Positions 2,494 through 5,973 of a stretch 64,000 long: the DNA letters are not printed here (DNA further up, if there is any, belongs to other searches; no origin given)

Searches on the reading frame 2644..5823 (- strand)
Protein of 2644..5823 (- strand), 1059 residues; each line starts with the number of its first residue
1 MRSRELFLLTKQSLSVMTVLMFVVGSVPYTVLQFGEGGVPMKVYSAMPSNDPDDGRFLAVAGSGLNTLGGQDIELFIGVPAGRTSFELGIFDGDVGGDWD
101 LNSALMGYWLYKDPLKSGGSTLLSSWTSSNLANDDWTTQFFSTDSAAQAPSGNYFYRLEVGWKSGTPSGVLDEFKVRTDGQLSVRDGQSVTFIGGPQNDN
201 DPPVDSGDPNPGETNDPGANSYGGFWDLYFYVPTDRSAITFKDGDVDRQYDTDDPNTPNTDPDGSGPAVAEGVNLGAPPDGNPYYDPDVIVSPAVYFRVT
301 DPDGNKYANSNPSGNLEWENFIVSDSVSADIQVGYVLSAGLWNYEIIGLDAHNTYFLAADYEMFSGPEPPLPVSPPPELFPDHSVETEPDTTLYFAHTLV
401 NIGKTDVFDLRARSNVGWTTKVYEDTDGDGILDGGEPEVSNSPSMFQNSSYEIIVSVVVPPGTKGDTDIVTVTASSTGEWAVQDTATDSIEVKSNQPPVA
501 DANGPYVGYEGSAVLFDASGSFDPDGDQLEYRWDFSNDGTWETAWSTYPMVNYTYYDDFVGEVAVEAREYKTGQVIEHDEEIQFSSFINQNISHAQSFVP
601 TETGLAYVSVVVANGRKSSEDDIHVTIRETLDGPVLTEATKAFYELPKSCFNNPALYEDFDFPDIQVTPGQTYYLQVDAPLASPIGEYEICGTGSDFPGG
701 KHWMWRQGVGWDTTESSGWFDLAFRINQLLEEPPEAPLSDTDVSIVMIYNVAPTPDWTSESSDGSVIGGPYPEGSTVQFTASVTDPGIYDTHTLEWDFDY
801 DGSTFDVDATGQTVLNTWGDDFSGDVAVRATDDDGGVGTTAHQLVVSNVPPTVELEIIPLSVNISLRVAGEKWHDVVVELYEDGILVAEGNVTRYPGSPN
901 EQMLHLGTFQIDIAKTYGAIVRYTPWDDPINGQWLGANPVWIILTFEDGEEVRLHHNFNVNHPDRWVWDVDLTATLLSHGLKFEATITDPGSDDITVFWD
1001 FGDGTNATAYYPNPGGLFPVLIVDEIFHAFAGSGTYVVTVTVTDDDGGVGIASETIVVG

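Call 82: list_cluster_members(proteins=[window:2644-5823:-, window:6064-7170:-, window:14704-15729:+, window:18976-20118:+, window:21229-22410:+, window:41884-42861:-, window:47253-48410:+, window:61248-62582:-, window:28525-30879:+, window:24939-25913:+])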
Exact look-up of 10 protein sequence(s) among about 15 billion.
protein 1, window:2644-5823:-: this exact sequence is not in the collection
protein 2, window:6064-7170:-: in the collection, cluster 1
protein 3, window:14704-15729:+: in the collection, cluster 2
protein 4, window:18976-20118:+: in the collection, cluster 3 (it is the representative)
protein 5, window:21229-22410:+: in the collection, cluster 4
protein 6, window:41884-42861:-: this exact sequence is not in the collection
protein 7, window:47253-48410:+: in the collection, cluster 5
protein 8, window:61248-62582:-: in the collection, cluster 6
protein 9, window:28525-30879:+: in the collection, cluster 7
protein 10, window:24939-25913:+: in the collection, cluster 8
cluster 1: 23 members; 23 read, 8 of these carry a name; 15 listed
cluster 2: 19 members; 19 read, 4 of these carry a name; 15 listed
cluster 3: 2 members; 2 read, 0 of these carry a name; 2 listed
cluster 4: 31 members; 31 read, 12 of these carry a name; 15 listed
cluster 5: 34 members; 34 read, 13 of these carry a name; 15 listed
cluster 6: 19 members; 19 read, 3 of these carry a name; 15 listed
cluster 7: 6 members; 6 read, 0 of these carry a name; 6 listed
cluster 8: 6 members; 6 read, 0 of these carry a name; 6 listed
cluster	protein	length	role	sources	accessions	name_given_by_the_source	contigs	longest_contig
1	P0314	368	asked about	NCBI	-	-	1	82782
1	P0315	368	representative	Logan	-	-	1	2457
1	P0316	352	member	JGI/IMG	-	cell division protein FtsZ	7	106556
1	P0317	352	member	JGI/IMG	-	cell division protein FtsZ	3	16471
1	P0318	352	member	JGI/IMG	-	cell division protein FtsZ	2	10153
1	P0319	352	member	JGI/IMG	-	cell division protein FtsZ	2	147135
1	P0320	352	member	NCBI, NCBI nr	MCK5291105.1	MAG: cell division protein FtsZ [Thermoplasmata archaeon] | cell division protein FtsZ [Thermoplasmata archaeon]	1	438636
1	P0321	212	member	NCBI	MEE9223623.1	MAG: cell division protein FtsZ, partial [Thermoplasmata archaeon]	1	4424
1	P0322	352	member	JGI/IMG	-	cell division protein FtsZ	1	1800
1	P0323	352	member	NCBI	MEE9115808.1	MAG: cell division protein FtsZ [Thermoplasmata archaeon]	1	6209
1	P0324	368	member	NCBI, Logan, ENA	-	-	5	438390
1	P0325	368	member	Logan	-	-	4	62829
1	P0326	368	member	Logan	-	-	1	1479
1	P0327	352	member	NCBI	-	-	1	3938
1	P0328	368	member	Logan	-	-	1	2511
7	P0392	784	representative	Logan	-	-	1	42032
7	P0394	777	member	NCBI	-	-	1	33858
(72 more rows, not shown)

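Call 84: find_encoding_contigs(protein=P0392, flank=10000, max_places=2)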
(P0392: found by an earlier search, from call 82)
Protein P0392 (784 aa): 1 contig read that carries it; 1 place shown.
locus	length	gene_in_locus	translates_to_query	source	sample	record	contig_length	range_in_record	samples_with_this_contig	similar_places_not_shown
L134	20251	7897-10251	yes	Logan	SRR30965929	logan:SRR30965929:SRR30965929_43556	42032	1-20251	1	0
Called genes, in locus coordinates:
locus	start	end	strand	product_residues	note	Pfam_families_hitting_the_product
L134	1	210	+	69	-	?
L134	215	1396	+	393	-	PF00155:Aminotran_1_2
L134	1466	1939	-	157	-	-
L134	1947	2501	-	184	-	-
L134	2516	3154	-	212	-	-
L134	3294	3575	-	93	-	-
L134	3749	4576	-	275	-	-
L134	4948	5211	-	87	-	PF05016:ParE_toxin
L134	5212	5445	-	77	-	PF10884:DUF2683 (weak)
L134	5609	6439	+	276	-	PF00248:Aldo_ket_red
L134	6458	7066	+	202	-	PF06445:GyrI-like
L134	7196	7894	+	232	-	PF02463:SMC_N (weak), PF00005:ABC_tran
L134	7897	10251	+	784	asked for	PF12704:MacB_PCD, PF02687:FtsX, PF12704:MacB_PCD, PF02687:FtsX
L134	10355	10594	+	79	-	-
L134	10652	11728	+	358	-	PF13486:Dehalogenase (weak), PF12838:Fer4_7, PF13484:Fer4_16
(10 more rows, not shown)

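Call 85: find_encoding_contigs(protein=P0394, flank=10000, max_places=2)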
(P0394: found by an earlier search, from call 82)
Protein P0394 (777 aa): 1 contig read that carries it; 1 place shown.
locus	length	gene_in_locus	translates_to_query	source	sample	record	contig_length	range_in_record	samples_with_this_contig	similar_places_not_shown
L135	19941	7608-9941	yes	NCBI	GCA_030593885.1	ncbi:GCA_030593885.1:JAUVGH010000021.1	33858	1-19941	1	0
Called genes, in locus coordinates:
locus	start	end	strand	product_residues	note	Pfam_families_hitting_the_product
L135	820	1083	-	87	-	PF05016:ParE_toxin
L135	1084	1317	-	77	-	PF10884:DUF2683 (weak)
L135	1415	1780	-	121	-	PF01850:PIN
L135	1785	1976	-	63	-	-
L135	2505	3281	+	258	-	PF05401:NodS (weak), PF03848:TehB (weak), PF13489:Methyltransf_23, PF01209:Ubie_methyltran (weak), PF13649:Methyltransf_25, PF13847:Methyltransf_31, PF08241:Methyltransf_11, PF08242:Methyltransf_12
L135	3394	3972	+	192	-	PF05724:TPMT, PF01209:Ubie_methyltran, PF02353:CMAS, PF05175:MTS, PF13489:Methyltransf_23, PF03848:TehB, PF13649:Methyltransf_25, PF13847:Methyltransf_31, +3 more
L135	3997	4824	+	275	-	PF00248:Aldo_ket_red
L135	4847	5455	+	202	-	PF06445:GyrI-like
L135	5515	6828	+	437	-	PF00762:Ferrochelatase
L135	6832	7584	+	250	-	PF02463:SMC_N (weak), PF00005:ABC_tran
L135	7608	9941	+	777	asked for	PF12704:MacB_PCD, PF02687:FtsX, PF12704:MacB_PCD, PF02687:FtsX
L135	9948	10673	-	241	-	PF13489:Methyltransf_23, PF13847:Methyltransf_31, PF08241:Methyltransf_11, PF08242:Methyltransf_12 (weak), PF13649:Methyltransf_25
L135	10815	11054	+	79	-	PF04014:MazE_antitoxin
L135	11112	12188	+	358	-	PF13486:Dehalogenase (weak), PF12838:Fer4_7, PF13484:Fer4_16 (weak)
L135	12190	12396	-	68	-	PF07311:Dodecin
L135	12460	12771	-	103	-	PF02627:CMD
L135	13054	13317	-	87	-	-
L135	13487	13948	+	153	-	PF00293:NUDIX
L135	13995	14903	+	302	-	PF13181:TPR_8 (faint), PF07719:TPR_2 (faint), PF13176:TPR_7 (faint), PF13424:TPR_12 (faint), PF13428:TPR_14 (faint), PF23914:TPR_CcmH_CycH (faint), PF00515:TPR_1 (faint), PF14559:TPR_19 (faint), +3 more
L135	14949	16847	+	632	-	-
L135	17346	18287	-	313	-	PF01916:DS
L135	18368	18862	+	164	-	PF00571:CBS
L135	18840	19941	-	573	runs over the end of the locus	PF02037:SAP (faint)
